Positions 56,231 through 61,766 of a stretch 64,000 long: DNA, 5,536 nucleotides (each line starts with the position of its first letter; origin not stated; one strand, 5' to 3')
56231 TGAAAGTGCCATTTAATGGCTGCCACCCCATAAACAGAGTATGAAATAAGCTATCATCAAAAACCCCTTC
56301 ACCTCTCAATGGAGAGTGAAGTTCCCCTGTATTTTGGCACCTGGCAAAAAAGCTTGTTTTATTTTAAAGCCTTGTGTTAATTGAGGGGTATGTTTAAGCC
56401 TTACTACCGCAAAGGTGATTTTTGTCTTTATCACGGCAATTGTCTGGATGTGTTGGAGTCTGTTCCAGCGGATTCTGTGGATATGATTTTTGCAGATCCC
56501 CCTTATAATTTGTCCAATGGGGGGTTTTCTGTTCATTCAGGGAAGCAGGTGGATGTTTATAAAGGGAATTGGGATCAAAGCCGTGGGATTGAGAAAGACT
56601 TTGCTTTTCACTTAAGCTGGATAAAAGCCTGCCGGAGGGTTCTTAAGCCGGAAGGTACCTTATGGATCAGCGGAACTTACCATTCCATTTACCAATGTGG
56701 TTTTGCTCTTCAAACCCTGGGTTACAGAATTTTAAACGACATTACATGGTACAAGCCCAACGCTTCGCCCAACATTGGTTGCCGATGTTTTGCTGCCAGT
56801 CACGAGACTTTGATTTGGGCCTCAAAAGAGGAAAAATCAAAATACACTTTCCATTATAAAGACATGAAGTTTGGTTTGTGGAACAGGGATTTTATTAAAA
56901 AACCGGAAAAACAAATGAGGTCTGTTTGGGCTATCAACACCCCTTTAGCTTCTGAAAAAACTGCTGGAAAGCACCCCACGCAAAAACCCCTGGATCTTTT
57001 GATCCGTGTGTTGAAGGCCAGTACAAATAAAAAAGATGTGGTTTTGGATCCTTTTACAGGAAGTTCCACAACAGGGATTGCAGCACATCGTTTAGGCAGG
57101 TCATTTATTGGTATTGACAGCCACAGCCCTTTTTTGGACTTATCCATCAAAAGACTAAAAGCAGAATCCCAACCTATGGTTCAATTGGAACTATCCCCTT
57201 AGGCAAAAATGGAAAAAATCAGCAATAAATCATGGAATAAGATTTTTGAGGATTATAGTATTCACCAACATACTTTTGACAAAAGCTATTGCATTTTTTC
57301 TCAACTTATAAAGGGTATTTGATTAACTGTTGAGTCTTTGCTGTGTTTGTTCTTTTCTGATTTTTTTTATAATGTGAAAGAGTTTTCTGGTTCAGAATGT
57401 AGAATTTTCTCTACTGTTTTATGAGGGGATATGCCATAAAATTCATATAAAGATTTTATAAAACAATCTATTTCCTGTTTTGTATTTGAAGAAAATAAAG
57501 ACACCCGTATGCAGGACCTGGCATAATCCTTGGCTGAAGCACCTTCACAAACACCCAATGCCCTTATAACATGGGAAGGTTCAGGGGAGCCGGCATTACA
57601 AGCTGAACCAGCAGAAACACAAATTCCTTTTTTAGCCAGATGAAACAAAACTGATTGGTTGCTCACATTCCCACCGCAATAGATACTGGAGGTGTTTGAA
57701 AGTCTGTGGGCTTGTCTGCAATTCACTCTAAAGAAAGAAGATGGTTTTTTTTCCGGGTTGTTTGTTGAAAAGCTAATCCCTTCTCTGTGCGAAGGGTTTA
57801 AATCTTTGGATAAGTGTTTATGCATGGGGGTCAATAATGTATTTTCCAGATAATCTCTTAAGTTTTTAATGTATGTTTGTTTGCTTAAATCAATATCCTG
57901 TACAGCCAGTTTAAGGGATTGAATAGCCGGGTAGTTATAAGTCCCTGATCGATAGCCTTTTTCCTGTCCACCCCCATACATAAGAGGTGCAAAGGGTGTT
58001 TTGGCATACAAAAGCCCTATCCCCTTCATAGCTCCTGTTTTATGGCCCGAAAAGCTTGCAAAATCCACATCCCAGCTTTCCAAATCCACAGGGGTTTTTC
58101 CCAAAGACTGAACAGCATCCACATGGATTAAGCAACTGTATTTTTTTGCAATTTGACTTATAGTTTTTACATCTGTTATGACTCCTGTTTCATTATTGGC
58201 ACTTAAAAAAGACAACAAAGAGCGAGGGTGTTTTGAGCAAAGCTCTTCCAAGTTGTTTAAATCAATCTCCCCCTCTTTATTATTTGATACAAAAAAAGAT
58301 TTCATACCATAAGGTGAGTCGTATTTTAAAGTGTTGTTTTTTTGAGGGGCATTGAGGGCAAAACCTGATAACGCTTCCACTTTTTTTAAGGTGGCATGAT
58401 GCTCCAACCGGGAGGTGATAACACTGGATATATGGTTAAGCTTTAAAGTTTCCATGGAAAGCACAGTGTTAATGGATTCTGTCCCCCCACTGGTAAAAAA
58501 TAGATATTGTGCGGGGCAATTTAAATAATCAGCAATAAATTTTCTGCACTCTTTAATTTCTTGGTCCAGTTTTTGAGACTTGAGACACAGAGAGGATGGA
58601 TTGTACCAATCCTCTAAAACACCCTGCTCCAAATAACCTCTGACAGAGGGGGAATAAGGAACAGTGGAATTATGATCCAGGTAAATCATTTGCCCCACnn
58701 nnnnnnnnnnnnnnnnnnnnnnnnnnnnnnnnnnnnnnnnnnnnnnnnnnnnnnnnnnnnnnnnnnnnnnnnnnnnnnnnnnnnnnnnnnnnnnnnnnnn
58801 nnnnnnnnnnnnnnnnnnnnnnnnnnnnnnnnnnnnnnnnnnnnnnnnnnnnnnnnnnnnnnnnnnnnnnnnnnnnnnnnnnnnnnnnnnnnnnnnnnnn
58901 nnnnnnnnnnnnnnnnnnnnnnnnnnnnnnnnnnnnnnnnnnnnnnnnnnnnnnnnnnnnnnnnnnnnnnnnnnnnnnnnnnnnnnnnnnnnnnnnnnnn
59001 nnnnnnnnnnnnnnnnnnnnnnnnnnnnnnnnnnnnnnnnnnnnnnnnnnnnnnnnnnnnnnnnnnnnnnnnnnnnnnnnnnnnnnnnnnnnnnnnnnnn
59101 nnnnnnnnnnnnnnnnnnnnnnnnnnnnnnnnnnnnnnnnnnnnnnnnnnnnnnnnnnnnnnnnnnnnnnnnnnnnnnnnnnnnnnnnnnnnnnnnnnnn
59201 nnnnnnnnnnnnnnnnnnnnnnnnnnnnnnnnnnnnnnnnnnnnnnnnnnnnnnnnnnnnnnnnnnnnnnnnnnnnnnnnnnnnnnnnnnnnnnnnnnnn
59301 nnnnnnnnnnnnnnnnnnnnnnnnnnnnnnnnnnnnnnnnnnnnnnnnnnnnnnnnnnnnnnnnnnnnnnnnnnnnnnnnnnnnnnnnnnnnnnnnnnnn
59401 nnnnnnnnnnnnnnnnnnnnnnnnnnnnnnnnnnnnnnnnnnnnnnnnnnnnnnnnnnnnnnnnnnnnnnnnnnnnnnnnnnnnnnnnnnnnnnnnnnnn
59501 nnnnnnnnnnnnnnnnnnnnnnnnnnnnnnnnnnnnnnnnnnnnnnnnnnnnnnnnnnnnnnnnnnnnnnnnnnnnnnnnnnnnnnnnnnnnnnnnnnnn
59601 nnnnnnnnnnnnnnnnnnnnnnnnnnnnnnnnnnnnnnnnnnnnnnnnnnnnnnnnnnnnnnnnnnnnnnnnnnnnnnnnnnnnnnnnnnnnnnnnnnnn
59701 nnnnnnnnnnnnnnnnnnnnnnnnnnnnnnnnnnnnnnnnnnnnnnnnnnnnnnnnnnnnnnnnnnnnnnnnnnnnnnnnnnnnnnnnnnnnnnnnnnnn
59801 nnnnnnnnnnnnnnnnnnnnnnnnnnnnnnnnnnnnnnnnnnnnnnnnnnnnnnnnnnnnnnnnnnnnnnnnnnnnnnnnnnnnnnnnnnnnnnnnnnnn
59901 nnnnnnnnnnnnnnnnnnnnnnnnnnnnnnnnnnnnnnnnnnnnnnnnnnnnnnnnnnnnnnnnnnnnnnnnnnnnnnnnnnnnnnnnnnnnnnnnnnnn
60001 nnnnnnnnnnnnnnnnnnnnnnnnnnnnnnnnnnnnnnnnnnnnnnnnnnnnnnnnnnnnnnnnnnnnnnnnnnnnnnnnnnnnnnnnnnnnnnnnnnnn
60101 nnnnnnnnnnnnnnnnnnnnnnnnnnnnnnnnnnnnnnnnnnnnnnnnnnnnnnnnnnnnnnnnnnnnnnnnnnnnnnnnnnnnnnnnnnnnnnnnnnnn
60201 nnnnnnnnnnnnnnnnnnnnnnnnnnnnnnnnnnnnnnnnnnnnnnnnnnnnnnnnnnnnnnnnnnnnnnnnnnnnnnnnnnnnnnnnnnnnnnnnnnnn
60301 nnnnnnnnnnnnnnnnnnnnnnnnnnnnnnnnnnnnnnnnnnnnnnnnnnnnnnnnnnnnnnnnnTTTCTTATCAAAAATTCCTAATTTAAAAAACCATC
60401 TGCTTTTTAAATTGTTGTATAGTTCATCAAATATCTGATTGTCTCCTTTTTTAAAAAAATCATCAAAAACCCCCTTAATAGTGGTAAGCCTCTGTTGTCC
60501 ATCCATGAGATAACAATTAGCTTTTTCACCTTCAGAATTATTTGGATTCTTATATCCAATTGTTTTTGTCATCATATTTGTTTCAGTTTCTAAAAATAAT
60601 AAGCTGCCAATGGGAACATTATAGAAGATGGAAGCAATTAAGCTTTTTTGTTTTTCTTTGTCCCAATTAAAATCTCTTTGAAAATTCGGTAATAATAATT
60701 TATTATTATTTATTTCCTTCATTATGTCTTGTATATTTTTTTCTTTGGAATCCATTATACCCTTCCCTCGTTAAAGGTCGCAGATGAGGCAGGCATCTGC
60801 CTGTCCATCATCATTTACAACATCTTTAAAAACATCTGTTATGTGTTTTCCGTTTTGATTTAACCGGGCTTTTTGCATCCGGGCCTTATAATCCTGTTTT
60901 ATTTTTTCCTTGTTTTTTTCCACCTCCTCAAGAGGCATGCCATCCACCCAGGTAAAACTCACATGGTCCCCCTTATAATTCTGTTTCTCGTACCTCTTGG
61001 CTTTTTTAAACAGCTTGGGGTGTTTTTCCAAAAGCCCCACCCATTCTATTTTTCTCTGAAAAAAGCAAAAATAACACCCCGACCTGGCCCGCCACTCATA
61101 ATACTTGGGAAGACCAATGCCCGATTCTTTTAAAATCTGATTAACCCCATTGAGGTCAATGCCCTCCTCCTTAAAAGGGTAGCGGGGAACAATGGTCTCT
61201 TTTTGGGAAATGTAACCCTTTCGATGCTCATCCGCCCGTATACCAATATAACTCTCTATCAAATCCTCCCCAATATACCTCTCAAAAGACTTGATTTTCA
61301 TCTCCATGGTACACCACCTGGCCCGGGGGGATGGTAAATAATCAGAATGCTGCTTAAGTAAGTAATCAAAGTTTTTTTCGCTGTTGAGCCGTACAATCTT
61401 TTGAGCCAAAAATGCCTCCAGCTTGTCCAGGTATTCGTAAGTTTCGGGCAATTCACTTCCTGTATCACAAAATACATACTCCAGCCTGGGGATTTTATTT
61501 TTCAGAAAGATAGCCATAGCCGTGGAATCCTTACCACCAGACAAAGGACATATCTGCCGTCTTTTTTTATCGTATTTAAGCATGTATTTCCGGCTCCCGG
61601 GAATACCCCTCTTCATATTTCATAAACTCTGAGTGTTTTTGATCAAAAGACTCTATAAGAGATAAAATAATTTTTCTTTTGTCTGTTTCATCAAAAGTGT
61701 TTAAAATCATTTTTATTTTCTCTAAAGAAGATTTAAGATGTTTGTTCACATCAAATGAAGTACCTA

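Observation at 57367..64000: Phosphorothioation-type defence operon with non-canonical order: large protein, PAPS-reductase-like, DUF262/DUF1524 nuclease, cysteine desulfurase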

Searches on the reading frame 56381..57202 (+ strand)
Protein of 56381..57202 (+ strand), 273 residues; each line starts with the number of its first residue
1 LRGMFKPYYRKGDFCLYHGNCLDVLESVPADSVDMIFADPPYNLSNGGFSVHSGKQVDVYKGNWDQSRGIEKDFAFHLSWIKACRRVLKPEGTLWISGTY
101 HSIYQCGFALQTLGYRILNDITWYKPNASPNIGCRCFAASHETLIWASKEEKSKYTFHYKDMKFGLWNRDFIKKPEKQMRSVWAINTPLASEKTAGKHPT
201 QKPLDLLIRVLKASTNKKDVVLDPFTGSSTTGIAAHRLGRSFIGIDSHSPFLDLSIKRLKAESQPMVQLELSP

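Call 3: search_protein_families(library=pfam, proteins=[window:56381-57202:+], max_evalue=0.01)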
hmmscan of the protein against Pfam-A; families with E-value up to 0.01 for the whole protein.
window:56381-57202:+ (273 aa): 2 families
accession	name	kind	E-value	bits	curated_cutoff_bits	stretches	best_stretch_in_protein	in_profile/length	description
PF01555.25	N6_N4_Mtase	-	1.8e-54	185.5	26.7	1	33-255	1-219/221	DNA methylase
PF02086.21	MethyltransfD12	-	0.004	17.4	22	0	28-53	171-196/253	D12 class N6 adenine-specific DNA methyltransferase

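Call 4: search_protein_families(library=padloc, proteins=[window:56381-57202:+], max_evalue=0.01)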
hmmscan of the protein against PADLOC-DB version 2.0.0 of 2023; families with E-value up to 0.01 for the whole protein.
window:56381-57202:+ (273 aa): 73 families (the best 25 are shown)
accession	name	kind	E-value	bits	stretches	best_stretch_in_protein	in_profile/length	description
PDLC03371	MTase_II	-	2e-91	304.1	1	6-264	3-257/260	Type II methyltransferase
PDLC03216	MTase_II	-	4.1e-79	264.2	1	16-263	14-259/364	Type II methyltransferase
PDLC03738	oMTase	-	7.3e-75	250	1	18-261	25-267/376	orphan methyltransferase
PDLC03302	MTase_II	-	7.1e-53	178.3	1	16-265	7-266/626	Type II methyltransferase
PDLC03299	MTase_II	-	1e-43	147.9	1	8-262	9-260/296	Type II methyltransferase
PDLC03387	MTase_II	-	4.5e-38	129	1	106-262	131-278/289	Type II methyltransferase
PDLC03279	MTase_II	-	6.6e-28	95.4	1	16-260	359-585/587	Type II methyltransferase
PDLC03300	MTase_II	-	2.7e-27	93.6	1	13-264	11-281/302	Type II methyltransferase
PDLC03353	MTase_II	-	2.1e-26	91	1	15-266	11-257/260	Type II methyltransferase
PDLC03320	MTase_II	-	5.8e-25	86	2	180-265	195-280/289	Type II methyltransferase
PDLC03265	MTase_II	-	2.2e-24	84.5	2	169-259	241-328/333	Type II methyltransferase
PDLC03339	MTase_II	-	3.2e-24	83.4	2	179-260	191-272/399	Type II methyltransferase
PDLC03230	MTase_II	-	3.1e-22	77.4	1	16-262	38-285/360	Type II methyltransferase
PDLC03238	MTase_II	-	8.7e-22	75.7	1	5-246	115-352/428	Type II methyltransferase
PDLC03228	MTase_II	-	6.9e-21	73.1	2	197-266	143-212/227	Type II methyltransferase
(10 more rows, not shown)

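Call 5: search_protein_families(library=ncbifam, proteins=[window:56381-57202:+], max_evalue=0.01)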
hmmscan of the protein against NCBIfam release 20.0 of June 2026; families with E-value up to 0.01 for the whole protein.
window:56381-57202:+ (273 aa): 4 families
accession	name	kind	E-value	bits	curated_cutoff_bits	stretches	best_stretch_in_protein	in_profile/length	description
NF050803.1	DnaMtaseCcrMCaul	equivalog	1.3e-74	251.2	830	1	17-263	7-251/350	adenine-specific DNA-methyltransferase CcrM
NF008572.0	PRK11524.1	equivalog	3.5e-37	128.1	292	1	9-263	10-260/294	adenine-specific DNA-methyltransferase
NF010253.0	PRK13699.1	subfamily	4.8e-18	65.7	244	1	18-265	6-211/226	DNA methyltransferase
TIGR01177.1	TIGR01177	hypoth_equivalog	0.0021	17.4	316.55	0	215-247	180-212/330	TIGR01177 family methyltransferase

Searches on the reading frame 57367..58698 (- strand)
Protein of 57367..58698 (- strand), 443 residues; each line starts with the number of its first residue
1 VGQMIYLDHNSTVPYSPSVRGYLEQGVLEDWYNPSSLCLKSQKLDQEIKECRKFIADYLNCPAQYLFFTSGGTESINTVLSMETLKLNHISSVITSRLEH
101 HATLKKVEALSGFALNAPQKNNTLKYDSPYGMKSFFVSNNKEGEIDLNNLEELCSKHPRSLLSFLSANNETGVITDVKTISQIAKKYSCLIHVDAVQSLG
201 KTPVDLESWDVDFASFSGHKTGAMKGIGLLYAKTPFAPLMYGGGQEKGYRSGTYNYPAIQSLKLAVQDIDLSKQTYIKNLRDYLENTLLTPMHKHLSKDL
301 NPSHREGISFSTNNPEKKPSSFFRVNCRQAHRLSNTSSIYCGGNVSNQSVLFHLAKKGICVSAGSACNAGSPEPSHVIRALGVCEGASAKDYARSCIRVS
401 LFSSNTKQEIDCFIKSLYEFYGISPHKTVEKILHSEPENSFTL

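Call 3: search_protein_families(library=pfam, proteins=[window:57367-58698:-], max_evalue=0.01)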
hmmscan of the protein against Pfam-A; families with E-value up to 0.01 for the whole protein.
window:57367-58698:- (443 aa): 1 family
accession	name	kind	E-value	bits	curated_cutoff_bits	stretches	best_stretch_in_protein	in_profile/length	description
PF00266.25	Aminotran_5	-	2e-51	175.6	21.5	1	5-412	1-370/371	Aminotransferase class-V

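Call 4: search_protein_families(library=padloc, proteins=[window:57367-58698:-], max_evalue=0.01)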
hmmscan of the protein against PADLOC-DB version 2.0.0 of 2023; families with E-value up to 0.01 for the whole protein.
window:57367-58698:- (443 aa): 2 families
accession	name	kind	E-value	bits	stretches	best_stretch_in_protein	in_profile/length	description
PDLC02759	SspA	-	1.5e-81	272.7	1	6-418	1-367/374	SspA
PDLC02657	DndA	-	1.4e-79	266.1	2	5-294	1-281/372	DndA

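Call 5: search_protein_families(library=ncbifam, proteins=[window:57367-58698:-], max_evalue=0.01)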
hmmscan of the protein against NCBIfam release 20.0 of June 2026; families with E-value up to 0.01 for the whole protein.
window:57367-58698:- (443 aa): 29 families (the best 25 are shown)
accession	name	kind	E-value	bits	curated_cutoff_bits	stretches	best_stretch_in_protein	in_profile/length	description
TIGR03402.1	FeS_nifS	equivalog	1.4e-76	257.8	530.75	2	5-293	1-276/379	cysteine desulfurase NifS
TIGR03235.1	DNA_S_dndA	equivalog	2.3e-56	191.6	480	1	6-400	1-352/353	cysteine desulfurase DndA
NF010611.0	PRK14012.1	equivalog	5.3e-54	183.7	548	1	4-417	6-375/406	IscS subfamily cysteine desulfurase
TIGR02006.1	IscS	equivalog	2e-52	178.5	643.2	2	3-302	3-293/402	IscS subfamily cysteine desulfurase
TIGR03403.1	nifS_epsilon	equivalog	8.3e-51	173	587.7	2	5-290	1-277/382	NifS family cysteine desulfurase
NF002806.0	PRK02948.1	subfamily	9.7e-49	166.3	304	2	4-287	1-272/381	IscS subfamily cysteine desulfurase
TIGR01979.1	sufS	subfamily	4e-32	111.6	475.1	1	41-243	57-248/403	SufS family cysteine desulfurase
TIGR01977.1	am_tr_V_EF2568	hypoth_equivalog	1.3e-27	96.9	377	1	42-278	40-272/376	cysteine desulfurase family protein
TIGR03392.1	FeS_syn_CsdA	equivalog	2.3e-23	83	493.6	1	40-238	54-237/398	cysteine desulfurase CsdA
NF008126.0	PRK10874.1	equivalog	1.7e-21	76.8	607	1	40-237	57-239/401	cysteine desulfurase CsdA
NF041166.1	f2_encap_cargo1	exception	6.8e-21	75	800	1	50-234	293-462/623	family 2A encapsulin nanocompartment cargo protein cysteine desulfurase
NF006791.0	PRK09295.1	equivalog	1e-16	61.1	661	1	43-235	64-241/406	cysteine desulfurase SufS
NF040779.1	Sec_lyase_SclA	exception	1.8e-15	56.7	525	1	40-244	37-227/378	selenocysteine lyase SclA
TIGR01976.1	am_tr_V_VC1184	hypoth_equivalog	3.1e-14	53.1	352.35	1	137-235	138-234/401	cysteine desulfurase-like protein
TIGR03301.1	PhnW-AepZ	equivalog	3.2e-09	36.6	360.8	1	130-231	96-199/355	2-aminoethylphosphonate aminotransferase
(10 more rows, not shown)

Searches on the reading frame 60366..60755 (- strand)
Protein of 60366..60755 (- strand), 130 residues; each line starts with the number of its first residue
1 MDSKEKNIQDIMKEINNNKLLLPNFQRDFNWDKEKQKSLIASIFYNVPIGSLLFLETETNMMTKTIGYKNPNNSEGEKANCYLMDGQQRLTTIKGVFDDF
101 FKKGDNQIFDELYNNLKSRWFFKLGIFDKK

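Call 85: search_solved_structures(query=window:60366-60755:-, max_evalue=10, show_alignments=5)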
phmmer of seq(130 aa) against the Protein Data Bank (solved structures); distinct sequences matched with E-value up to 10: 4.
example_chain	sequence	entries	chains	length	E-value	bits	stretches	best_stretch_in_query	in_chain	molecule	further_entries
7p9k_A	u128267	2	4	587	0.034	17.6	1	8-58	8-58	DUF262 domain-containing protein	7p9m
20yv_A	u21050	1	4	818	0.12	15.8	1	14-93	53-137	DUF262 domain-containing protein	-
20yw_A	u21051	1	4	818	0.67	13.4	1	14-92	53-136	DUF262 domain-containing protein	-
1bod_A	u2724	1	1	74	1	12.8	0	92-113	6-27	CALBINDIN D9K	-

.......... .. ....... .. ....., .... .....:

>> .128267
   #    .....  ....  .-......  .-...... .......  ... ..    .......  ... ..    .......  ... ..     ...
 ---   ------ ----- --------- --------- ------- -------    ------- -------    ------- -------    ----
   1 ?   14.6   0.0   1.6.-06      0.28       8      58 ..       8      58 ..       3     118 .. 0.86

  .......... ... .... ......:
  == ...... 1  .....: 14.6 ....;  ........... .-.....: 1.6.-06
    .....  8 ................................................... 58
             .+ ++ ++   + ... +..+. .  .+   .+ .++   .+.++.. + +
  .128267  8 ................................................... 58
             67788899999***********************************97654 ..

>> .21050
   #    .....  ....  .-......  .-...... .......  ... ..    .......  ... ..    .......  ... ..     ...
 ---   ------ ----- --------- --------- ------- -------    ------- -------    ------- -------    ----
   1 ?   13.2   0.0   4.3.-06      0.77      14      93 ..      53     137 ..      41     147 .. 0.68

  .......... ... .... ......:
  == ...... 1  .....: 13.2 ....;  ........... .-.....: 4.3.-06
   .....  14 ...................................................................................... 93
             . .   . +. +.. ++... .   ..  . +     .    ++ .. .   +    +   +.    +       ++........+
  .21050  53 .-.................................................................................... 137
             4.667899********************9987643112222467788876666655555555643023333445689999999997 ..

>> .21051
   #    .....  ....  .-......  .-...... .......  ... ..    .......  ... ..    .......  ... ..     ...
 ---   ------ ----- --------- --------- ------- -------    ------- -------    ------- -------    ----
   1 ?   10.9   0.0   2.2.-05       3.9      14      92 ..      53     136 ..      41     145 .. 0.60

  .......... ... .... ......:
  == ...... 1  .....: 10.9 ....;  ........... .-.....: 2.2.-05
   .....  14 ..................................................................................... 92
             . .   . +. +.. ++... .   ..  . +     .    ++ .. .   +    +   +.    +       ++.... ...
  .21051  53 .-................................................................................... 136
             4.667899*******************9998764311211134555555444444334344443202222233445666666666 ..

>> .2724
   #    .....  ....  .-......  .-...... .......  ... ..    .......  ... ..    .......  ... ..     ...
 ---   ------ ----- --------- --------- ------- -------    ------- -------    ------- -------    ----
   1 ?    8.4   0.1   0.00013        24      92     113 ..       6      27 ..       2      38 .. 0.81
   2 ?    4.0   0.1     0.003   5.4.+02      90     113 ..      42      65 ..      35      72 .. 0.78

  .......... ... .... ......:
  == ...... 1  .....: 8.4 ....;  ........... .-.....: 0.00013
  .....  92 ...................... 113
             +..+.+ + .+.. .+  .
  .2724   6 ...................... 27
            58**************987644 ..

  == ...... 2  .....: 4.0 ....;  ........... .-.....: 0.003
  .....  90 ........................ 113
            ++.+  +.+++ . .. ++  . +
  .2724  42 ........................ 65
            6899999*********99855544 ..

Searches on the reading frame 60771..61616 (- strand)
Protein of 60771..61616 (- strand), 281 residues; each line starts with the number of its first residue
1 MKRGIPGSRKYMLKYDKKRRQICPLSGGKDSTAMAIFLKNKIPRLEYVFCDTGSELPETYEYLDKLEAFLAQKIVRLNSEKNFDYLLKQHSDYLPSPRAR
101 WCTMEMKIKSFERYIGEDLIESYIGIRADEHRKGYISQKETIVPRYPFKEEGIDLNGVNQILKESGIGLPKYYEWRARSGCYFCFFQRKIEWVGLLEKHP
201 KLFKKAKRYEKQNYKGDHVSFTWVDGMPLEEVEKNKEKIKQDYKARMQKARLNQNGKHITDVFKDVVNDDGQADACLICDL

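Call 3: search_protein_families(library=pfam, proteins=[window:60771-61616:-], max_evalue=0.01)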
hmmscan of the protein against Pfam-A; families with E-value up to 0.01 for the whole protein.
window:60771-61616:- (281 aa): 1 family
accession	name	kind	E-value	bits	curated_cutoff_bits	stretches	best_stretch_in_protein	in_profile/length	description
PF01507.26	PAPS_reduct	-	1.8e-09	38.3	22.5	1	24-132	5-114/175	Phosphoadenosine phosphosulfate reductase domain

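Call 4: search_protein_families(library=padloc, proteins=[window:60771-61616:-], max_evalue=0.01)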
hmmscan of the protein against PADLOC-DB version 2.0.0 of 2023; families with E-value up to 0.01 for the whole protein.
window:60771-61616:- (281 aa): 4 families
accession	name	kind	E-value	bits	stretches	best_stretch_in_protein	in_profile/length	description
PDLC02782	SspD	-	5.9e-106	352.2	1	20-280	1-276/277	SspD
PDLC02510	BrxP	-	1.3e-08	31.6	1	15-136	128-261/779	BrxP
PDLC02662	DndC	-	0.00028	18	0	95-119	123-147/481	DndC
PDLC02661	DndC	-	0.00093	16.3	0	95-119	119-143/468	DndC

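Call 5: search_protein_families(library=ncbifam, proteins=[window:60771-61616:-], max_evalue=0.01)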
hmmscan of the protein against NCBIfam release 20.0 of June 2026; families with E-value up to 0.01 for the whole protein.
window:60771-61616:- (281 aa): 10 families
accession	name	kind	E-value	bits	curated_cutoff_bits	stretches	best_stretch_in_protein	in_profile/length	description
NF006351.0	PRK08576.1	equivalog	3.8e-18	65.3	290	1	12-117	229-328/436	hypothetical protein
NF006327.0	PRK08557.1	equivalog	9.9e-17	60.8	366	1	10-228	172-400/415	hypothetical protein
NF010367.0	PRK13795.1-2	equivalog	4.8e-12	45.1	456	1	21-225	245-456/584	hypothetical protein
NF010368.0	PRK13795.1-3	equivalog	3.2e-09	35.6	588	1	24-215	253-451/635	hypothetical protein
NF010366.0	PRK13795.1-1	equivalog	6.5e-07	27.9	745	1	25-209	273-468/667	hypothetical protein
NF010369.0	PRK13795.1-4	equivalog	2.3e-06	26.1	1086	1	9-206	240-450/633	hypothetical protein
NF000848.1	PRK00074.1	equivalog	0.00027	19.7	400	1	18-92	213-290/512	glutamine-hydrolyzing GMP synthase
NF002537.0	PRK02090.1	equivalog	0.0031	17.2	154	1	25-81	47-103/244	phosphoadenylyl-sulfate reductase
NF005316.0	PRK06850.1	equivalog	0.0039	16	536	0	95-118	126-149/505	hypothetical protein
TIGR00884.1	guaA_Cterm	equivalog_domain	0.0073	15.7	338.75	0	18-89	16-89/310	glutamine-hydrolyzing GMP synthase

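Call 8: find_encoding_contigs(protein=window:60771-61616:-, flank=10000, max_places=6)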
Protein window:60771-61616:- (281 aa): no gene with exactly this product is on record in the collection.
